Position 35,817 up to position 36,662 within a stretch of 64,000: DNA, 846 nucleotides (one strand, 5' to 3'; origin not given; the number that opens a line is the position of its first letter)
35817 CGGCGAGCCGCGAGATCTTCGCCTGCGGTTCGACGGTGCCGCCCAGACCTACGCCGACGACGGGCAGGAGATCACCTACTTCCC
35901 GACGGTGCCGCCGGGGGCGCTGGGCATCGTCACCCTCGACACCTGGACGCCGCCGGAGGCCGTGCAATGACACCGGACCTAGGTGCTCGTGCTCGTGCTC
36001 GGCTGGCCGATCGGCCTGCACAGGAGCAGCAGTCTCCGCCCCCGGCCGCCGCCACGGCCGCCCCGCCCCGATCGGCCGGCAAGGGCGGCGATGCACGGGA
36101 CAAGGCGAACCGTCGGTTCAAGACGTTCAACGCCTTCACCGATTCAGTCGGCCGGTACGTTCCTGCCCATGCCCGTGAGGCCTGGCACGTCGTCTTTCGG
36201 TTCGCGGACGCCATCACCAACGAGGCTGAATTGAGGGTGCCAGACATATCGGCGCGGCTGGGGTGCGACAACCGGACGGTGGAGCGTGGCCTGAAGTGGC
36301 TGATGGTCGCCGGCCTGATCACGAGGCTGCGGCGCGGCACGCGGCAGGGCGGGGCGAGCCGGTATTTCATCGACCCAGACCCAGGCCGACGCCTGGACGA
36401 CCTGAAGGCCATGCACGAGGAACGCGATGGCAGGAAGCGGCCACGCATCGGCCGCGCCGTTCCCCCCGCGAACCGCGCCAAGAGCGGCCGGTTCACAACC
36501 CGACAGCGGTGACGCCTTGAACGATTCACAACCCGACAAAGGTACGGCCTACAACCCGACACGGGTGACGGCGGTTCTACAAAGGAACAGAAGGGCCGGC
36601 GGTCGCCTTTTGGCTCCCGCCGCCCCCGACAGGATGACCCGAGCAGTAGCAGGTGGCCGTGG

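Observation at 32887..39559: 6.6-kb tRNA-Arg(CCG)-integrated element with a phage-satellite (PICI-like) gene set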

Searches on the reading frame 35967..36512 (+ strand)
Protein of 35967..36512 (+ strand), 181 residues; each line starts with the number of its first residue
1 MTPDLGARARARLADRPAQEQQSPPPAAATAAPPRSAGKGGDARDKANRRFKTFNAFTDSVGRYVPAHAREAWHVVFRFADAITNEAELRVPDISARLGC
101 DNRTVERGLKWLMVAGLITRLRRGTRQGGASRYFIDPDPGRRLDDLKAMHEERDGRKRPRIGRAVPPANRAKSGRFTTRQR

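Call 52: search_solved_structures(query=window:35967-36512:+, max_evalue=1)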
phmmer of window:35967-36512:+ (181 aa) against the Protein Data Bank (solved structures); distinct sequences matched with E-value up to 1: 1.
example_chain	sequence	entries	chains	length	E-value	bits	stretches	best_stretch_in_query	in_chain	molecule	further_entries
2h09_A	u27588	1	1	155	0.072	16.1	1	66-121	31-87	Transcriptional regulator mntR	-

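Call 64: find_homologous_proteins(query=window:35967-36512:+, max_evalue=0.001)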
Query window:35967-36512:+ (181 aa): 7 proteins with E <= 0.001 among 828 candidates.
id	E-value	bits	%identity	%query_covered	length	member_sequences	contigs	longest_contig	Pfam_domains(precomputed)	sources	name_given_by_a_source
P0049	7.3e-108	376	97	100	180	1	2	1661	-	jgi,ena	-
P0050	1.9e-93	329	97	83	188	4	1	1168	-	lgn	-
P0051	9.5e-88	311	91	78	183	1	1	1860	-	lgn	-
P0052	1.8e-78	280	77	99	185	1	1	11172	-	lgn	-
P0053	4.8e-66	240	65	99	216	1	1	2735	-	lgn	-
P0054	1.0e-62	229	66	86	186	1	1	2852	-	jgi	-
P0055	4.1e-49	185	60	93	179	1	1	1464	-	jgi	jgi:hypothetical protein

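Call 70: predict_structure(alignment_id=A2)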
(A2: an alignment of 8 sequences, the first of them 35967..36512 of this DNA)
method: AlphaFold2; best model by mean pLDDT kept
length: 181 residues; sequences in the alignment: 8
mean_pLDDT: 74.9   pTM: 0.60
mean pLDDT of the five models: 74.9, 74.7, 74.6, 73.9, 73.5
residues with pLDDT >= 90: 90; 70-90: 24; 50-70: 33; < 50: 34
segments of 3 or more residues with pLDDT < 50: 1-4, 15-23, 25-32, 34-38, 179-181
pLDDT, mean of each block of 10 residues (from residue 1): 49 41 39 44 85 91 93 95 91 93 95 95 80 93 92 70 54 50 38
secondary structure, 60 per line:
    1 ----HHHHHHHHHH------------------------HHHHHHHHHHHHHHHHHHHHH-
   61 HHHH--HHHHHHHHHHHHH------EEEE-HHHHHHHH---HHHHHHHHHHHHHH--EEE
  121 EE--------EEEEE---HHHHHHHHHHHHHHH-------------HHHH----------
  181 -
elements in order: H5-14 H39-59 H61-64 H67-79 E86-89 H91-98 H102-115 E118-122 E131-135 H139-153 H167-170

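Call 72: fold_search(model_id=the predicted structure, library=pdb)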
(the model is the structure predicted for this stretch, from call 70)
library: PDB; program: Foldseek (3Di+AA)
matches with E <= 10: 1635; with E <= 0.001: 9
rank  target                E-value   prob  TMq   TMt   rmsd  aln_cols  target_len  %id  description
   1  9a6f_A                1.7e-04  1.00  0.35  0.25   9.0       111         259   20  Integrative model of CODY-YPPF by crosslinking MS and deep learning (released 2024-09-18)
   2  3cjn                  2.2e-04  1.00  0.34  0.41  17.4       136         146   16  Crystal structure of transcriptional regulator, MarR family, from Silicibacter pomeroyi (released 2008-03-25)
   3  4zzl_A                5.2e-04  1.00  0.31  0.38  17.6       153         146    9  MexR R21W derepressor mutant causing multidrug resistance in P. aeruginosa by mexAB-oprM efflux pump expression (released 2016-07-27)
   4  8c7o_A                5.9e-04  1.00  0.34  0.25   8.7       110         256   17  Unliganded transcriptional pleiotropic repressor CodY from Staphylococcus aureus (released 2023-06-28)
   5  5aip_A                6.6e-04  1.00  0.32  0.39  12.2       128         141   12  Crystal structure of NadR in complex with 4-hydroxyphenylacetate (released 2016-03-02)
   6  1s3j_A                7.9e-04  1.00  0.32  0.39  11.6       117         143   13  X-ray crystal structure of YusO protein from Bacillus subtilis (released 2004-04-13)
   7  5loe_B                9.0e-04  1.00  0.34  0.25   8.7       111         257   17  Structure of full length Cody from Bacillus subtilis in complex with Ile (released 2017-01-11)
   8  8ylg_B                9.0e-04  1.00  0.34  0.38  17.5       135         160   15  Crystal structure of Burkholderia thailandensis MftR in complex with operator DNA (released 2024-11-13)
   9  3fm5_B                9.5e-04  1.00  0.34  0.43  18.0       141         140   15  X-ray crystal structure of transcriptional regulator (MarR family) from Rhodococcus sp. RHA1 (released 2009-02-03)
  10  6cmv_B                1.0e-03  1.00  0.30  0.44   5.7        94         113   18  Crystal structure of Archaeal Biofilm Regulator (AbfR2) from Sulfolobus acidocaldarius (released 2018-11-14)
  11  4eju_A                1.0e-03  1.00  0.32  0.38  11.2       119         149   17  Staphylococcus epidermidis TcaR full length (released 2013-05-08)
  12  5ey0_B                1.1e-03  1.00  0.33  0.24   8.5       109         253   17  Crystal structure of CodY from Staphylococcus aureus with GTP and Ile (released 2016-09-14)
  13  2nyx_B                1.1e-03  1.00  0.35  0.42  16.7       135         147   13  Crystal structure of RV1404 from Mycobacterium tuberculosis (released 2006-12-05)
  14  4ggg_B                1.1e-03  1.00  0.28  0.49  10.9       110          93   22  Crystal structure of V66A/L68V CzrA in the Zn(II)bound state. (released 2013-02-06)
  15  7nvs_W                1.2e-03  1.00  0.36  0.35   6.0       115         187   16  RNA polymerase II core pre-initiation complex with closed promoter DNA in proximal position (released 2021-05-05)
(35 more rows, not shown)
